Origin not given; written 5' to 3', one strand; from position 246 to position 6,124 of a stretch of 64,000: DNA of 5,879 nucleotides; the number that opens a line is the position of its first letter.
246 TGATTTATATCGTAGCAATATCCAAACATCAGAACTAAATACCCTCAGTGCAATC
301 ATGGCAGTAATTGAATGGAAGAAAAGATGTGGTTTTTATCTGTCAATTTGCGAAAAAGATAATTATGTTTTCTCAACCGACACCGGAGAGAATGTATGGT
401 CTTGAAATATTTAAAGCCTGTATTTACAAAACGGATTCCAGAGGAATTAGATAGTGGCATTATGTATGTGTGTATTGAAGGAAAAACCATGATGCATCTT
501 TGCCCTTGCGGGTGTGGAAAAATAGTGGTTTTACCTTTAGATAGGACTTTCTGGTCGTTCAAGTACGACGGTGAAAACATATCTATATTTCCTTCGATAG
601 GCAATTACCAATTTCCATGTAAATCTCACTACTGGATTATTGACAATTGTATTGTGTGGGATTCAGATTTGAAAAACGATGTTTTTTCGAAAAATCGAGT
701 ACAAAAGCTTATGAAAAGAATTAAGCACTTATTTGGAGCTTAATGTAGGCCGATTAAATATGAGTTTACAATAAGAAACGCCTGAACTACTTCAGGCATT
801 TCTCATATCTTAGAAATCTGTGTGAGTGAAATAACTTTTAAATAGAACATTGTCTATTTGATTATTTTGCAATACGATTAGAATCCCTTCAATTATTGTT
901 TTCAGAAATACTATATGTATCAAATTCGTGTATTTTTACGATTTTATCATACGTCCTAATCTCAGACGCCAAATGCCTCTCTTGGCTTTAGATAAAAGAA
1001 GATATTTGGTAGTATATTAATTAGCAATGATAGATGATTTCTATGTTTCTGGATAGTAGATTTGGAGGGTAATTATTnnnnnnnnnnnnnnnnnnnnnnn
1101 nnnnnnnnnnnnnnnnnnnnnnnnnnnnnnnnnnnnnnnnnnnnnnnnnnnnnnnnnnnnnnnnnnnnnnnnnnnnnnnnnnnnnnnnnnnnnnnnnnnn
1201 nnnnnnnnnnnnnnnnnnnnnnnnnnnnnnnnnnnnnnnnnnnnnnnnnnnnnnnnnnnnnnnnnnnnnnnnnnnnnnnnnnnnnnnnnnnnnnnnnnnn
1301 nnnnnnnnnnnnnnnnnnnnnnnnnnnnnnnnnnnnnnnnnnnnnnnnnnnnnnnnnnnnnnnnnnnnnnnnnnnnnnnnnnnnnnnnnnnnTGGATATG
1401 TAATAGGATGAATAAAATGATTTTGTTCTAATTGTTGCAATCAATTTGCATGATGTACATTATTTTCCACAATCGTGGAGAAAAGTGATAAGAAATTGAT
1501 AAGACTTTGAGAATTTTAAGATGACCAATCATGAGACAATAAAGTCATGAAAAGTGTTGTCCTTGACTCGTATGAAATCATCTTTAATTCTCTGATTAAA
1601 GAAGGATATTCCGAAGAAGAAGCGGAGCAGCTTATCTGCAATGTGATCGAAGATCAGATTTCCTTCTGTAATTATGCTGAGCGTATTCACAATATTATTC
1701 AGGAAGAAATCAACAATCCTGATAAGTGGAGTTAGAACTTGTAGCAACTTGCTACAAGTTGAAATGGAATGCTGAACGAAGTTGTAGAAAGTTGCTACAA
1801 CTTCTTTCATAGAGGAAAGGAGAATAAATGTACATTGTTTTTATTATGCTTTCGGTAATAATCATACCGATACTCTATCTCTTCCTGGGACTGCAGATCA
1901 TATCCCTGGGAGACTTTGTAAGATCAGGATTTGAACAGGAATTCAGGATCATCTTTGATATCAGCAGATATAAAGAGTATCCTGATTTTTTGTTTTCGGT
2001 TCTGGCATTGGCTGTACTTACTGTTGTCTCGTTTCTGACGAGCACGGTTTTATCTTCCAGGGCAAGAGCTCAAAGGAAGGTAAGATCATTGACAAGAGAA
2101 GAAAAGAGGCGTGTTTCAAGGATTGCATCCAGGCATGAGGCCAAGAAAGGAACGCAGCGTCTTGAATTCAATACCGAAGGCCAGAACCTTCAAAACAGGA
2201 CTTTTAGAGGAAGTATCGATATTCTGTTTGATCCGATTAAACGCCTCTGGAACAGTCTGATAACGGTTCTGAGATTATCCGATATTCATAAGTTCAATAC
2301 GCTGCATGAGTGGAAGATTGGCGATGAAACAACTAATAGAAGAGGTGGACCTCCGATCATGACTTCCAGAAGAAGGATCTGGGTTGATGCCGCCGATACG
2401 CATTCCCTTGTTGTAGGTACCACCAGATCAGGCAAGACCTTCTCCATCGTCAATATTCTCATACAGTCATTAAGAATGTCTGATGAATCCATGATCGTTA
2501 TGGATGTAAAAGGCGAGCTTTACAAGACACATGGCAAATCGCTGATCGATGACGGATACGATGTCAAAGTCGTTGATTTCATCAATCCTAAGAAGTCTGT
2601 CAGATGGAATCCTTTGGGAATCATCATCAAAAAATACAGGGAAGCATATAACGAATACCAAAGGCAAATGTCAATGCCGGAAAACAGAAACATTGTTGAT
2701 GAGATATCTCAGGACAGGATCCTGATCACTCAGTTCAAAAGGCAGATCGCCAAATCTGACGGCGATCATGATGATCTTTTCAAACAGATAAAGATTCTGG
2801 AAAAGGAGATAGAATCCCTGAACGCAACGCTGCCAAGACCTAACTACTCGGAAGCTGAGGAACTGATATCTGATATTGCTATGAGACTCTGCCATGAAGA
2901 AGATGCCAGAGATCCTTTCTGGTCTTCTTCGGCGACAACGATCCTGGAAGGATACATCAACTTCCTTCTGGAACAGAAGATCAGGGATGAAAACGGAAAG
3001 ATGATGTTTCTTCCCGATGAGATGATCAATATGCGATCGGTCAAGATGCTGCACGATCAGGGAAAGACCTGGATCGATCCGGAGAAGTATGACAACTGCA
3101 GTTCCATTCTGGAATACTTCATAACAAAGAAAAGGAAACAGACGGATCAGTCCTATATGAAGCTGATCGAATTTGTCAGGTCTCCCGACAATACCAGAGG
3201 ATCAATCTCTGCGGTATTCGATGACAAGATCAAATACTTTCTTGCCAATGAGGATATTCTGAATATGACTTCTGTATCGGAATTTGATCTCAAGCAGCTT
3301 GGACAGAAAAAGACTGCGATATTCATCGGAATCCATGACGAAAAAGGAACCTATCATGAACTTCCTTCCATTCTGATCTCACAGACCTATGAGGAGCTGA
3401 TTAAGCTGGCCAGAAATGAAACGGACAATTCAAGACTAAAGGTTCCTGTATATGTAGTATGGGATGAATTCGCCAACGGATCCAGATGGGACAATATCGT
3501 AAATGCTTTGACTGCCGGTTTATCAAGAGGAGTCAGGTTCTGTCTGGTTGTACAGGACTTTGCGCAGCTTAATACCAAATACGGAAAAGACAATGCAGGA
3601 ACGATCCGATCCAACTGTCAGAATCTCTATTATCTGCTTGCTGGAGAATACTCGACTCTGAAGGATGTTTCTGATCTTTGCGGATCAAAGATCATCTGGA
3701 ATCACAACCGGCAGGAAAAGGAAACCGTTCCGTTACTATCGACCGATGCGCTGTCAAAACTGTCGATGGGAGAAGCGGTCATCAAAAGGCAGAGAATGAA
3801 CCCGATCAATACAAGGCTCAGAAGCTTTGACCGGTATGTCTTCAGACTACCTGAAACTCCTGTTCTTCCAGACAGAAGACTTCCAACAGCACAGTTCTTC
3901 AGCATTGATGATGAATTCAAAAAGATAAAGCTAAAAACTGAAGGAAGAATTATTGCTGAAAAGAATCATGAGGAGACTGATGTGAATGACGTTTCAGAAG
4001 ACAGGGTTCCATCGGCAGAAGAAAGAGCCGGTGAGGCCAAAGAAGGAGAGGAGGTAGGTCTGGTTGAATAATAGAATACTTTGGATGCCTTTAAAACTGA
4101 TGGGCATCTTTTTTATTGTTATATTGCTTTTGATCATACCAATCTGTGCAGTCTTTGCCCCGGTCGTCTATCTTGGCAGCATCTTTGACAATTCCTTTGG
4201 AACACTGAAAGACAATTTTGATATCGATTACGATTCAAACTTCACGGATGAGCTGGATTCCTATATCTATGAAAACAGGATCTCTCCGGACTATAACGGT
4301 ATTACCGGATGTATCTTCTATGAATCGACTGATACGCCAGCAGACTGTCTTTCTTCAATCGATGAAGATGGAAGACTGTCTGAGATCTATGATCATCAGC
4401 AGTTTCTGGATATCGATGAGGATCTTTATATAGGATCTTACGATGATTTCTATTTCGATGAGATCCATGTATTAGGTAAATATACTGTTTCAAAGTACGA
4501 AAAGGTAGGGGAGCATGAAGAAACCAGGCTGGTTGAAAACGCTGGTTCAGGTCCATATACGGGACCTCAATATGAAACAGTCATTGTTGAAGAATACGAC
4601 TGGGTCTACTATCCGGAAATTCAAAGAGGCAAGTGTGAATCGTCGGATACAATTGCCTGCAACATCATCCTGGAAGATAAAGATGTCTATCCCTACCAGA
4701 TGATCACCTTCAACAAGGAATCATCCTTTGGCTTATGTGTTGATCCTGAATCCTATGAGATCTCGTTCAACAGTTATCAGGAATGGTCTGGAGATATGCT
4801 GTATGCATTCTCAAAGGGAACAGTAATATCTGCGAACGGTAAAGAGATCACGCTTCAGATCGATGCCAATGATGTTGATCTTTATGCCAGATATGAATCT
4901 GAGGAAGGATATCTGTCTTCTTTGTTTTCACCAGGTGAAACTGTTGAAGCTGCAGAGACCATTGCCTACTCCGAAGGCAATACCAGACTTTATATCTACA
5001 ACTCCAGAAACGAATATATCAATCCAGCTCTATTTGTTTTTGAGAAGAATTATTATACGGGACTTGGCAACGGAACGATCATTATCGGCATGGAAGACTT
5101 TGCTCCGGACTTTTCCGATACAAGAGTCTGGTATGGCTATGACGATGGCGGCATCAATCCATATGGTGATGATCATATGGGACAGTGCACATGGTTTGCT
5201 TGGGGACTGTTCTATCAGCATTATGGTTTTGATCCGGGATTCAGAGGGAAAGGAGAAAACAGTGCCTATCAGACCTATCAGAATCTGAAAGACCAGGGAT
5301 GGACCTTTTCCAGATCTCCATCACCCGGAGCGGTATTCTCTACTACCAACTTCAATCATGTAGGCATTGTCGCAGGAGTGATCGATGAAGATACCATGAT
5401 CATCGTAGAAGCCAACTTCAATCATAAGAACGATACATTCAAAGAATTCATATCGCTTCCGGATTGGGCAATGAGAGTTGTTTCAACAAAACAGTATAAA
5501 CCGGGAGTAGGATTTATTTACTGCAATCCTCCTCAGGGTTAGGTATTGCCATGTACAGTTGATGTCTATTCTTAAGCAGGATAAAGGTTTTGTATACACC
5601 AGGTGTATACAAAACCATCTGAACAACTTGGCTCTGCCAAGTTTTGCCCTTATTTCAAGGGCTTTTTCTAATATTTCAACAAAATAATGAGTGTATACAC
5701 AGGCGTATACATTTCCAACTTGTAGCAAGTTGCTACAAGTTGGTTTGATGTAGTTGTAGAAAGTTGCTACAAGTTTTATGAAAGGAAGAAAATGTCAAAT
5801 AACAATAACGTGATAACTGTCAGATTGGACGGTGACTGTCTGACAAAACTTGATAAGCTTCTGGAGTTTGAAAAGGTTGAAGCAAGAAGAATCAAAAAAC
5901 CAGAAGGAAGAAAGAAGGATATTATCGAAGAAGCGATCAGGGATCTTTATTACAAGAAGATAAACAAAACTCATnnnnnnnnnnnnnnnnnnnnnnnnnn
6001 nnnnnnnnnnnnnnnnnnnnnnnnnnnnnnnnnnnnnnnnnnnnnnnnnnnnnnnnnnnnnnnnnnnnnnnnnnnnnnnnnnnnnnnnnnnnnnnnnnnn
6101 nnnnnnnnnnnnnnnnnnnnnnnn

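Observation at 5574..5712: oriT-like three-hairpin module shared by the relaxase-bearing element A and the relaxase-less element B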

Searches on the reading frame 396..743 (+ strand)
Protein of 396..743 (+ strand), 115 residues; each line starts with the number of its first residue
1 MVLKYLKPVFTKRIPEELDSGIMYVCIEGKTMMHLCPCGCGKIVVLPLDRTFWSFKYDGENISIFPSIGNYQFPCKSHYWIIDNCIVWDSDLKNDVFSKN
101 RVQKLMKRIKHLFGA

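Call 8: search_protein_families(library=pfam, proteins=[window:396-743:+], max_evalue=0.01)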
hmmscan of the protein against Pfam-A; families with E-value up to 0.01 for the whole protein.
window:396-743:+ (115 aa): 1 family
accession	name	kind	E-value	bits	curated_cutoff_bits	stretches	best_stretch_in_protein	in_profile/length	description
PF20137.4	DUF6527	-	3.4e-22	78.5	23.6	1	30-88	1-62/63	Family of unknown function (DUF6527)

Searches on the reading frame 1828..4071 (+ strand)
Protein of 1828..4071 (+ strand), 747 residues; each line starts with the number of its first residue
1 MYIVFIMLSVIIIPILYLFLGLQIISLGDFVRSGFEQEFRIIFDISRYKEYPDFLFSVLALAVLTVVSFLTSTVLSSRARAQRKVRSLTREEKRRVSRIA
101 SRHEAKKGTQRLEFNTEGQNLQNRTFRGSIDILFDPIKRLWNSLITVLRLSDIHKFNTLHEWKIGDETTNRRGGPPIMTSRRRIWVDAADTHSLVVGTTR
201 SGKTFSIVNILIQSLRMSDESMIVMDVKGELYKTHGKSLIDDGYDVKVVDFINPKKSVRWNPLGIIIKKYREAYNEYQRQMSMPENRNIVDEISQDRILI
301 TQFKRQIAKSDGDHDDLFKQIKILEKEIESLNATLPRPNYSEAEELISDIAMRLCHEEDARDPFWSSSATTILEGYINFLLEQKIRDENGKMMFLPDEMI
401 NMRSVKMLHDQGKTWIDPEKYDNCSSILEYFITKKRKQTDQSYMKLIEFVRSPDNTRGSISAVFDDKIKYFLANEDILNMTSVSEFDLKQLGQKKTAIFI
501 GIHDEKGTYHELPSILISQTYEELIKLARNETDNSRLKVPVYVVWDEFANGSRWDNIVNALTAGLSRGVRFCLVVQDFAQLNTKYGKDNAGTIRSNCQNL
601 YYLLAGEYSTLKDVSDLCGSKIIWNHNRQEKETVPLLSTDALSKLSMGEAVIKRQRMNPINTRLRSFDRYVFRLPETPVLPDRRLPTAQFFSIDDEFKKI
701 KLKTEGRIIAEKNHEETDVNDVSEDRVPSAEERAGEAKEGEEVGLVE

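Call 8: search_protein_families(library=pfam, proteins=[window:1828-4071:+], max_evalue=0.01)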
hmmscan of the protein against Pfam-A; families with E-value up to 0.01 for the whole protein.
window:1828-4071:+ (747 aa): 5 families
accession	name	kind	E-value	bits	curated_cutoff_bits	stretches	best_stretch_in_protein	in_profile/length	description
PF02534.20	T4SS-DNA_transf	-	5e-43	148.1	20.1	1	184-623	37-387/468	Type IV secretory system Conjugative DNA transfer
PF12696.13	TraG-D_C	-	1.3e-22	80.5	22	1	540-633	1-94/126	TraM recognition site of TraD and TraG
PF10412.15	TrwB_AAD_bind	-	2.5e-21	76.5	20.5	2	453-623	164-328/387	Type IV secretion-system coupling protein DNA-binding domain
PF01935.23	DUF87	-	0.0022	18.6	23.2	1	190-276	23-103/220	Helicase HerA, central domain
PF01580.24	FtsK_SpoIIIE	-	0.0078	16.1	24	0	191-217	40-65/221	FtsK/SpoIIIE family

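Call 12: search_protein_families(library=ncbifam, proteins=[window:1828-4071:+], max_evalue=0.01)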
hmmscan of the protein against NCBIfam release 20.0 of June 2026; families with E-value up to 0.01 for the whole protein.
window:1828-4071:+ (747 aa): 10 families
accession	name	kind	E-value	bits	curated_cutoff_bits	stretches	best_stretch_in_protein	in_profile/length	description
NF045973.1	conju_CD1115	equivalog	2.1e-72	244.4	250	2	343-666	107-434/442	VirD4-like conjugal transfer protein, CD1115 family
NF010424.0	PRK13850.1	equivalog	2e-13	49.4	681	2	188-268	137-215/670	type IV secretion system ATPase VirD4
NF010472.0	PRK13897.1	equivalog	1.8e-11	43.3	728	1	442-625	313-492/657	type IV secretion system component VirD4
TIGR03743.1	SXT_TraD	subfamily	7.9e-11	41.1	366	2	187-264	172-252/636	conjugative transfer system coupling protein TraD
TIGR02759.1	TraD_Ftype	equivalog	9.1e-11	41.2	521.35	1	472-627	345-495/566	type IV conjugative transfer system coupling protein TraD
NF010453.0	PRK13880.1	subfamily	3.5e-09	35.4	586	2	191-267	170-244/630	conjugal transfer coupling protein TraG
NF041326.1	Bacteroid_MobC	subfamily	7e-07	28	900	1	534-600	451-516/655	conjugal transfer protein MobC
NF010450.0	PRK13876.1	subfamily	9.7e-06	24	674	0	190-264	144-213/667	IncP-type conjugal transfer protein TraG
TIGR02767.1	TraG-Ti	equivalog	0.00043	19.2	686.2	1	470-623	401-549/623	Ti-type conjugative transfer system protein TraG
TIGR03754.1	conj_TOL_TraD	equivalog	0.0013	17.4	647.55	1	191-231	181-220/643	type IV conjugative transfer system coupling protein TraD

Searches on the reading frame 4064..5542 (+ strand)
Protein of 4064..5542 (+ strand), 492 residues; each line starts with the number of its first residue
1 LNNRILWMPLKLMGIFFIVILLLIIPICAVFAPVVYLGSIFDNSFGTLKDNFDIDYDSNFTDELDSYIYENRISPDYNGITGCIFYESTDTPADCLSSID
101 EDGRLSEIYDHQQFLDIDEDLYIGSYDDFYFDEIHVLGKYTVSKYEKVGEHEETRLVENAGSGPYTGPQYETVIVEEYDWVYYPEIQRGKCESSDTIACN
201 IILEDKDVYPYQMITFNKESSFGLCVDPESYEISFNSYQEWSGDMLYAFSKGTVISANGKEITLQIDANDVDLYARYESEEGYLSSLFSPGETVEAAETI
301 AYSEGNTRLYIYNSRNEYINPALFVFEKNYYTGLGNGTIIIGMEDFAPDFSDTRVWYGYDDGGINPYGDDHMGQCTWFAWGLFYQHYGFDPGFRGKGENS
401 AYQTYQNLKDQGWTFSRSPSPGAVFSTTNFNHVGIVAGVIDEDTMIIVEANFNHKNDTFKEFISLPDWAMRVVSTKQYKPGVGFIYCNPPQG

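Call 8: search_protein_families(library=pfam, proteins=[window:4064-5542:+], max_evalue=0.01)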
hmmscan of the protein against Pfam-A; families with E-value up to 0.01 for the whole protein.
window:4064-5542:+ (492 aa): 1 family
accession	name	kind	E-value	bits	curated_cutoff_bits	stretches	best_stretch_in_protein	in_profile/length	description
PF05257.22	CHAP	-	4.9e-11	43.4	26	1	369-451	4-81/81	CHAP domain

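Call 12: search_protein_families(library=ncbifam, proteins=[window:4064-5542:+], max_evalue=0.01)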
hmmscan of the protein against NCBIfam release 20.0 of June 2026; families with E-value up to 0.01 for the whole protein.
window:4064-5542:+ (492 aa): 0 families

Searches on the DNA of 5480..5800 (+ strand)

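Call 82: search_rna_families(source=window, start=5480, end=5800, threshold=evalue, max_evalue=1)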
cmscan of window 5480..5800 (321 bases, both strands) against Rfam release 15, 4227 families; matches with E-value up to 1: 8.
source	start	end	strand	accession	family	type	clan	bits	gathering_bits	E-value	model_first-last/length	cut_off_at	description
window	5723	5771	+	RF03523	mir-4703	Gene; miRNA;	-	24.9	88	0.0053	1-61/61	no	mir-4703 microRNA precursor family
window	5586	5669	+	RF02537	TarA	Gene; sRNA;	-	22.5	80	0.1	1-99/99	no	Vibrio ToxT activated RNA TarA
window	5712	5780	-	RF04117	MIR5200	Gene; miRNA;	-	20.9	70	0.087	1-92/92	no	MIR5200 microRNA precursor family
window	5715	5777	+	RF03765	mir-2059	Gene; miRNA;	-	20.2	90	0.14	1-68/68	no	mir-2059 microRNA precursor family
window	5713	5743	-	RF03688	mir-3045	Gene; miRNA;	-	19.5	90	0.14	1-75/75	no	mir-3045 microRNA precursor family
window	5584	5618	-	RF04241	mir-5014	Gene; miRNA;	-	18.7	101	0.24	1-123/123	no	mir-5014 microRNA precursor family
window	5712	5780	+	RF04117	MIR5200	Gene; miRNA;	-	17.2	70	0.83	1-92/92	no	MIR5200 microRNA precursor family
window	5706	5792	-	RF00637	mir-276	Gene; miRNA;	-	14.2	62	0.95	1-90/90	no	mir-276 microRNA precursor family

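Call 84: search_dna_similar(query=window:5560-5790:+, collection=plasmids, mode=distant, max_evalue=0.01, max_rows=10)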
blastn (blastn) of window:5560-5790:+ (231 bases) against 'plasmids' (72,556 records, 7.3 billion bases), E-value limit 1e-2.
No match.

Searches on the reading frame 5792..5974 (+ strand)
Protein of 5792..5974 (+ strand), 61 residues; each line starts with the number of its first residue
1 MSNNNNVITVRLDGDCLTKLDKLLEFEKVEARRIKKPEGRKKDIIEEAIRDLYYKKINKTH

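Call 76: search_solved_structures(query=A4, max_evalue=10, show_alignments=3)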
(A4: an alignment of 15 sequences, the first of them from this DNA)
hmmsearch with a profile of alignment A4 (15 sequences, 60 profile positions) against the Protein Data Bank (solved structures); distinct sequences matched with E-value up to 10: 4.
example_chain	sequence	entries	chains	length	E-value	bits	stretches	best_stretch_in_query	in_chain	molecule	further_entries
5e86_A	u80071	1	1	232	0.39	14.2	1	13-53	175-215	78 kDa glucose-regulated protein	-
5e85_A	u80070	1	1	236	0.4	14.2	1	13-53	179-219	78 kDa glucose-regulated protein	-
3na0_C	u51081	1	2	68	1.2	12.7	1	12-29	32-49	Adrenodoxin, mitochondrial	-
6mr1_A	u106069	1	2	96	1.7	12.2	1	20-50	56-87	Carbon dioxide concentrating mechanism protein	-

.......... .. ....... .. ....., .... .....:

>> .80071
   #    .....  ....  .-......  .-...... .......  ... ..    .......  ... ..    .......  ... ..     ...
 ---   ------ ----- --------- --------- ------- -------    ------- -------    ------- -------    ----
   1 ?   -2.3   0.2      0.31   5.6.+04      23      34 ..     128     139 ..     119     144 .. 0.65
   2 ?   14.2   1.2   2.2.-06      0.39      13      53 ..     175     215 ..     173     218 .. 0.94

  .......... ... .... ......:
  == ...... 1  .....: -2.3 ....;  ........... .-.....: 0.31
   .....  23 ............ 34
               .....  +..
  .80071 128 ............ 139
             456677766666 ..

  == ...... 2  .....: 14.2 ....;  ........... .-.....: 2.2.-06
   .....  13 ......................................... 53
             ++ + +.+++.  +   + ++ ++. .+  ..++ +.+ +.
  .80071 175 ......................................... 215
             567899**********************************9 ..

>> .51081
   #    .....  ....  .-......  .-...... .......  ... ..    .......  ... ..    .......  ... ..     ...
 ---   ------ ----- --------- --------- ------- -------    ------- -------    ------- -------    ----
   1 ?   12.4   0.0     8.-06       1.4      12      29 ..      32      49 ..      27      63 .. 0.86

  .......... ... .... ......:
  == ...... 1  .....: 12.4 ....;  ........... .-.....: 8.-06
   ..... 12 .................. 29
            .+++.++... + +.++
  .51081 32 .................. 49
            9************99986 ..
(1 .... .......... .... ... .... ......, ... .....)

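Call 77: search_protein_families(library=pfam, alignment_id=A4, max_evalue=10)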
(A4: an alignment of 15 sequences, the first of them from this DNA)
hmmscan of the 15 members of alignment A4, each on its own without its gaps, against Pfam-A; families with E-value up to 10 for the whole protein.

A. member 1, seq(61 aa): 2 families
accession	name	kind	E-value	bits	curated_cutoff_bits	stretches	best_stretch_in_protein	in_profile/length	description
PF01402.27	RHH_1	-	0.09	13.2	20.5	1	43-54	27-38/39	Ribbon-helix-helix protein, copG family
PF04446.17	Thg1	-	0.19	12.1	29.2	1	4-28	15-39/130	tRNAHis guanylyltransferase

B. families by the number of members that match (of 15 scanned): 13 families
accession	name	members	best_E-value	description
PF01402.27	RHH_1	6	0.0029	Ribbon-helix-helix protein, copG family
PF09597.18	SAM_Ribosomal_mS41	3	0.0079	Small ribosomal subunit protein mS41 SAM domain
PF12651.13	RHH_3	3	0.0082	Ribbon-helix-helix domain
PF04988.17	AKAP95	2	0.023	A-kinase anchoring protein 95 (AKAP95)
PF09957.15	VapB_antitoxin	2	0.056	Bacterial antitoxin of type II TA system, VapB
PF12570.13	DUF3750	1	0.054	Protein of unknown function (DUF3750)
PF03129.25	HGTP_anticodon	1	0.07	Anticodon binding domain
PF24980.1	LSU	1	0.075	Response to Low Sulfur (LSU) family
PF18918.5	DUF5669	1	0.082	Family of unknown function (DUF5669)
PF21451.2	NCAP_ISAV_N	1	0.098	Salmon anemia virus nucleoprotein N-terminal domain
PF12568.14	PanZ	1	0.12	Acetyltransferase (GNAT) domain, PanZ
PF12566.14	DUF3748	1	0.14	Protein of unknown function (DUF3748)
PF04446.17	Thg1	1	0.19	tRNAHis guanylyltransferase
